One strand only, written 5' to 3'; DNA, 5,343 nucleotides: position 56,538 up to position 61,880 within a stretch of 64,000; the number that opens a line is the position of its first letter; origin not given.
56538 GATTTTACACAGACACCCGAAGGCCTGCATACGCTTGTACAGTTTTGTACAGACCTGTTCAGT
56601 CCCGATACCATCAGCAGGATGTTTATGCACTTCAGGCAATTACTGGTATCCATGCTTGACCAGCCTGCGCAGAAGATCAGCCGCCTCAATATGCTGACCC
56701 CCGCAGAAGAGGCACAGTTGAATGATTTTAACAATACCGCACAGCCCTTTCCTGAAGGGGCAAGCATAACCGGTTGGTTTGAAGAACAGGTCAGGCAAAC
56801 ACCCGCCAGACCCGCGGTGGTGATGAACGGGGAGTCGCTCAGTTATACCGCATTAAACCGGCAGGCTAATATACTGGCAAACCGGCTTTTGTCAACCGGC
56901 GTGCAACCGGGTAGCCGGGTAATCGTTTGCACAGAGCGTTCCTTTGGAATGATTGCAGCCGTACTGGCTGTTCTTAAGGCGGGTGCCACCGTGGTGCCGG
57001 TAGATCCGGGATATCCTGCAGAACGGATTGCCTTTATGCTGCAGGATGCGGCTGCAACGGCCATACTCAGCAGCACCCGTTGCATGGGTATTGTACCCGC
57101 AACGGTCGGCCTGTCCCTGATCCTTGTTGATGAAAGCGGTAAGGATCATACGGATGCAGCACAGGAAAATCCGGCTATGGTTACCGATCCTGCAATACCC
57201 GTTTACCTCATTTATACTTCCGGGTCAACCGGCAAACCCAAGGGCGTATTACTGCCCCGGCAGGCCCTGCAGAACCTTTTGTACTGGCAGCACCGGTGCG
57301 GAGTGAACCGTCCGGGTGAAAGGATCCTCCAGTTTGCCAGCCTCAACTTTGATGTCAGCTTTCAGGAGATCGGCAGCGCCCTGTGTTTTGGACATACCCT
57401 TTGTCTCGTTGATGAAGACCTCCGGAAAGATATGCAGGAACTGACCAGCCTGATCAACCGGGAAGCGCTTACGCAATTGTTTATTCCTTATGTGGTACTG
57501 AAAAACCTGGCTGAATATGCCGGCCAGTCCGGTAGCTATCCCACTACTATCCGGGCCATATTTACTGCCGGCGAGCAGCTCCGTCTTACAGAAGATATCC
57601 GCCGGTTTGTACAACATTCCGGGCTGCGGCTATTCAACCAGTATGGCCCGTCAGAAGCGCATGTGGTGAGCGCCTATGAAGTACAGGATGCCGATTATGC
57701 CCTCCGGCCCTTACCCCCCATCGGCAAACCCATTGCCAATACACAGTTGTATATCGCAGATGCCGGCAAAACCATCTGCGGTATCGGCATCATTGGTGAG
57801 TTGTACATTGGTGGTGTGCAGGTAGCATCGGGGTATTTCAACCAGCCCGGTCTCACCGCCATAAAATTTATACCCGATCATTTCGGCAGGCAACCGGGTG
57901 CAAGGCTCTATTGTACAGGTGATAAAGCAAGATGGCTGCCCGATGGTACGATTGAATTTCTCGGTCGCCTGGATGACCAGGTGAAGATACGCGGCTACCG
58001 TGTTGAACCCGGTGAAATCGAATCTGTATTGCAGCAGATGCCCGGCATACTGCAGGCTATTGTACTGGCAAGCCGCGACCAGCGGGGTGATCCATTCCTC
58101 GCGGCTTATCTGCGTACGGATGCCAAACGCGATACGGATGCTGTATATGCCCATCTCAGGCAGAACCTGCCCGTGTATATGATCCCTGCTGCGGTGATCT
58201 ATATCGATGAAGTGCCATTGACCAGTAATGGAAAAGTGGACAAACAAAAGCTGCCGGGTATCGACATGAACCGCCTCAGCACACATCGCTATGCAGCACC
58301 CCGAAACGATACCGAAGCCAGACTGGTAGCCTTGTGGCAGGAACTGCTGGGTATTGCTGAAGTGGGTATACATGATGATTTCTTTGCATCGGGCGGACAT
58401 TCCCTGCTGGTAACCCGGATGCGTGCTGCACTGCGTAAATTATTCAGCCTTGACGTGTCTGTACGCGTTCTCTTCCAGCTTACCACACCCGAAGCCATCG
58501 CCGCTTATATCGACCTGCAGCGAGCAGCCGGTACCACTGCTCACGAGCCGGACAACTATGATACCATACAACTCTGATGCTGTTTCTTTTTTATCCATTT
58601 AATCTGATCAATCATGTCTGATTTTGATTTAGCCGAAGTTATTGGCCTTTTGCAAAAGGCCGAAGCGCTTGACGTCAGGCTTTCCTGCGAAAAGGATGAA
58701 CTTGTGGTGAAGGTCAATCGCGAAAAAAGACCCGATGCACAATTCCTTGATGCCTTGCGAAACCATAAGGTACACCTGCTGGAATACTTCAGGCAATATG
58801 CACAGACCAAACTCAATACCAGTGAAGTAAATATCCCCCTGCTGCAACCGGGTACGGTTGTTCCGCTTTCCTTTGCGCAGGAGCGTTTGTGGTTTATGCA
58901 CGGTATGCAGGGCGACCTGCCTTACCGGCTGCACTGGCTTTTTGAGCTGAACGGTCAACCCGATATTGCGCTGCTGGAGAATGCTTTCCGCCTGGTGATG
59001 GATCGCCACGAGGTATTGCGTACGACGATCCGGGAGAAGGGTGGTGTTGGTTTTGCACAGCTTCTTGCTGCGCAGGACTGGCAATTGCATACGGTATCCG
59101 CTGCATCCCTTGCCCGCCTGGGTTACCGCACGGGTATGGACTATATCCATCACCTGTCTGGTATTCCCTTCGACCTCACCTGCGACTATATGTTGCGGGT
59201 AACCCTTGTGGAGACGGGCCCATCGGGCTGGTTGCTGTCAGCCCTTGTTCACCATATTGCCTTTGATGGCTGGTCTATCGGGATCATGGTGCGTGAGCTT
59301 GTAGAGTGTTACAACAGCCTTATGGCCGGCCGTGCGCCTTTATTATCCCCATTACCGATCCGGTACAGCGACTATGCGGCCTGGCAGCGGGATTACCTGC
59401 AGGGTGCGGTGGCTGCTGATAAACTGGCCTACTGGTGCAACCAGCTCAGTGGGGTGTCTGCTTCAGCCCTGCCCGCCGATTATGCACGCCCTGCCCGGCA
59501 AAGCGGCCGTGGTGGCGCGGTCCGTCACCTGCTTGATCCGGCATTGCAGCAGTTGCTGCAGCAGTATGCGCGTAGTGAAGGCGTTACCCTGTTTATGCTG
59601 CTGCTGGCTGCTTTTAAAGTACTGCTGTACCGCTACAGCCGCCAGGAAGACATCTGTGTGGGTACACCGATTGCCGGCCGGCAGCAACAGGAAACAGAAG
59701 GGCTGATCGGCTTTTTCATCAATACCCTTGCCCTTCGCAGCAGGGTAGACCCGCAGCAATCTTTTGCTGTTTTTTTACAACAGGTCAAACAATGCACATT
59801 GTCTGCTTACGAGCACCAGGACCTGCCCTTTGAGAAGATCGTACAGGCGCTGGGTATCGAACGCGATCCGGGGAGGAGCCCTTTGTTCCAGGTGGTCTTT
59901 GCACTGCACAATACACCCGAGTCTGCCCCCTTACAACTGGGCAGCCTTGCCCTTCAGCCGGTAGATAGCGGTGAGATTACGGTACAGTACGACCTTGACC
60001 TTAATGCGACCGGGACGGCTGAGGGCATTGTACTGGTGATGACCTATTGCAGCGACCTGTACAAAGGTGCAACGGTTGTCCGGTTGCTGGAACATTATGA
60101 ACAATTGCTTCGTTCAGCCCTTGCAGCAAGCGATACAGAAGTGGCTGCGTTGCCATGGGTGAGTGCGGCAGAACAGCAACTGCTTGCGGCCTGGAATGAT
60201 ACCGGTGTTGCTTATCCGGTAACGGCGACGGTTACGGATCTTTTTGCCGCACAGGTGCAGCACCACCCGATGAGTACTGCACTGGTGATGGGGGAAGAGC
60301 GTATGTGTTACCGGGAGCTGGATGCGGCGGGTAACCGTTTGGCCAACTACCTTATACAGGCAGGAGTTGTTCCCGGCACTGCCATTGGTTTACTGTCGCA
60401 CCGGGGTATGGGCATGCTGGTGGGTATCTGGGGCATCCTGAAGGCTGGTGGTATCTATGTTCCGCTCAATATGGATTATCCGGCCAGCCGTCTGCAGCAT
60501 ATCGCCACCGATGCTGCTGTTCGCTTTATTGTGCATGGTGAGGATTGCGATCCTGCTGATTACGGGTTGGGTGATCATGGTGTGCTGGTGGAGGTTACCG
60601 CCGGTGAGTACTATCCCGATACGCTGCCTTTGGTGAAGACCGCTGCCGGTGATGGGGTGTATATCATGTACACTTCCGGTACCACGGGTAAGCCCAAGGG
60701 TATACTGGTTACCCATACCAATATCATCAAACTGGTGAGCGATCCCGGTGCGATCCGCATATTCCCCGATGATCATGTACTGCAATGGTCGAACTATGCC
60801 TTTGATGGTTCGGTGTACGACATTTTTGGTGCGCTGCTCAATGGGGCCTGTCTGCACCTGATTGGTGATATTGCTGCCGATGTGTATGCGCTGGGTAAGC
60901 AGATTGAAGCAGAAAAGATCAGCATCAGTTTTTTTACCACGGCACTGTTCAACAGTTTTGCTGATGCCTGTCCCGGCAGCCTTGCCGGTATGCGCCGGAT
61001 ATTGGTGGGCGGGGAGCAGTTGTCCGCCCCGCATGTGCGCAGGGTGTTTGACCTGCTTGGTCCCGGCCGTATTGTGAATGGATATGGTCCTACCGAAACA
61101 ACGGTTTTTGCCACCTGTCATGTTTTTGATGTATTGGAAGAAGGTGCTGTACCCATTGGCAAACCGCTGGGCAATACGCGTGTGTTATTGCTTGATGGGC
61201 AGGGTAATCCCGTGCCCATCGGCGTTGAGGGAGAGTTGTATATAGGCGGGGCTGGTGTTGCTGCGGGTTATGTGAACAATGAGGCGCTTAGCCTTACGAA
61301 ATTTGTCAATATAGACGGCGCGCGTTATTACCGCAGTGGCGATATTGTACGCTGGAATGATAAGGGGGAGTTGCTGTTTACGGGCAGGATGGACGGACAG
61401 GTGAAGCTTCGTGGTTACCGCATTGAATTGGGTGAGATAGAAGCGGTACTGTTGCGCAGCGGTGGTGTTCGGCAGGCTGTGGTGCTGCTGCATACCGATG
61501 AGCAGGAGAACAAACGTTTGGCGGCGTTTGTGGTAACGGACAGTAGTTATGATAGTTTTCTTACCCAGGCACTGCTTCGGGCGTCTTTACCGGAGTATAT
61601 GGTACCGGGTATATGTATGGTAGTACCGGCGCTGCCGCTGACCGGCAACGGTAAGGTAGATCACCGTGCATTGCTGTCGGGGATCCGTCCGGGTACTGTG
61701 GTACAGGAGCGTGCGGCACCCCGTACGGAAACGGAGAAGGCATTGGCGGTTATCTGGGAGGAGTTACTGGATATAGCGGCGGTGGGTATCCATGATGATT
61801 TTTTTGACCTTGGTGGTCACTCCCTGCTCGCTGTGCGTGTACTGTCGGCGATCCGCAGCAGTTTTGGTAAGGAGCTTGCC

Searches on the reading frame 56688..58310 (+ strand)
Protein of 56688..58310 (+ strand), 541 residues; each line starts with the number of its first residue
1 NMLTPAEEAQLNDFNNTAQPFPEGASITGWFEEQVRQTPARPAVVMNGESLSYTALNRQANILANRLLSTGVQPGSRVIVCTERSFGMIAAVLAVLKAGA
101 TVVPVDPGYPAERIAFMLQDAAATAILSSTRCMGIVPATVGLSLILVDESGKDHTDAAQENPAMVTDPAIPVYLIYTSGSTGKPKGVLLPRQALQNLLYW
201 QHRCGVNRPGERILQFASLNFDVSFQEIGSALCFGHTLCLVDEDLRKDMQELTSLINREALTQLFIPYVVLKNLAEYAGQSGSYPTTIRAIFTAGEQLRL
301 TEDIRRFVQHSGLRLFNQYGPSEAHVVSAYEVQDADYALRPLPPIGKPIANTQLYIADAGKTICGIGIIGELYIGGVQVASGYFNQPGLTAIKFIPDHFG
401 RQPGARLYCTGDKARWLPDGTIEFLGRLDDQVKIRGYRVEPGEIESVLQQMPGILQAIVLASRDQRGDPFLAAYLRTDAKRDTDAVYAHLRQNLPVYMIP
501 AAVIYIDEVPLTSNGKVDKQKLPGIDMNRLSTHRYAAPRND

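Call 40: search_protein_families(library=pfam, proteins=[window:56688-58310:+], max_evalue=0.001)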
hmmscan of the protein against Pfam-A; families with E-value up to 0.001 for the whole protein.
window:56688-58310:+ (541 aa): 2 families
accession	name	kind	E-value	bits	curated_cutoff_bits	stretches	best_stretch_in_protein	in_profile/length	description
PF00501.34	AMP-binding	-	2.2e-72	244.5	29.9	1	31-384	1-384/384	AMP-binding enzyme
PF13193.12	AMP-binding_C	-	2.6e-10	41.5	24.5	1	443-516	1-76/76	AMP-binding enzyme C-terminal domain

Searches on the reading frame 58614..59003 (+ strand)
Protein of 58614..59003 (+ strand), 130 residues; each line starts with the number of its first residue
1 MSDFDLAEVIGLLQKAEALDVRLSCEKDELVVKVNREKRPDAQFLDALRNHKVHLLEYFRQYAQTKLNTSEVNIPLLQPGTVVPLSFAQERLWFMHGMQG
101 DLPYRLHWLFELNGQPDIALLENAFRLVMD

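Call 61: search_protein_families(library=pfam, proteins=[window:58614-59003:+], max_evalue=1)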
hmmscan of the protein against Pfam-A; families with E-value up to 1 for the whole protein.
window:58614-59003:+ (130 aa): 3 families
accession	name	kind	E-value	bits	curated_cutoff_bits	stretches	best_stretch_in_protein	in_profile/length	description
PF00668.25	Condensation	-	0.00041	19.6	30.6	1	82-129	4-52/456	Condensation domain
PF18563.6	TubC_N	-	0.00092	19.7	26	1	11-61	3-52/52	TubC N-terminal docking domain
PF17886.7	ArsA_HSP20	-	0.041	13.9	22.5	1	16-39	13-36/63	HSP20-like domain found in ArsA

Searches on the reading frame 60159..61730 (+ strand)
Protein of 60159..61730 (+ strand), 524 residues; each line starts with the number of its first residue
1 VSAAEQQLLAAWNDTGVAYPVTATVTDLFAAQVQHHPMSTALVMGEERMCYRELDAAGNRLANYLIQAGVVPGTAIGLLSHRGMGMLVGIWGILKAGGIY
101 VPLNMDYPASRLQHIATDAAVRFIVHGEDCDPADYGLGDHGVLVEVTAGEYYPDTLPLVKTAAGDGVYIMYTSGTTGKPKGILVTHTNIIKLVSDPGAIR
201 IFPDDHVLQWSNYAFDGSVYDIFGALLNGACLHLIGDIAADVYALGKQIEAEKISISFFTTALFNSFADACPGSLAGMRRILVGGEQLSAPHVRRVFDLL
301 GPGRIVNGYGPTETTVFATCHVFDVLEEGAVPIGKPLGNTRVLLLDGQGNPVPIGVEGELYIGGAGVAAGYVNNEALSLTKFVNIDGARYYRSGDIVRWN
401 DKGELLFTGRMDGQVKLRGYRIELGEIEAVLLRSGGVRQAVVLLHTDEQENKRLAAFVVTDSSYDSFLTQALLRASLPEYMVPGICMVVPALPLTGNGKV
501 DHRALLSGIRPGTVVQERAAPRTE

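Call 40: search_protein_families(library=pfam, proteins=[window:60159-61730:+], max_evalue=0.001)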
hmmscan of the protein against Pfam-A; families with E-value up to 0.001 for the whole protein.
window:60159-61730:+ (524 aa): 2 families
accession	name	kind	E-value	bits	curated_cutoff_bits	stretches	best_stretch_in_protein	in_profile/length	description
PF00501.34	AMP-binding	-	1.9e-78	264.4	29.9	1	29-371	1-383/384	AMP-binding enzyme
PF13193.12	AMP-binding_C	-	8.5e-10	39.9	24.5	1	426-499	1-76/76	AMP-binding enzyme C-terminal domain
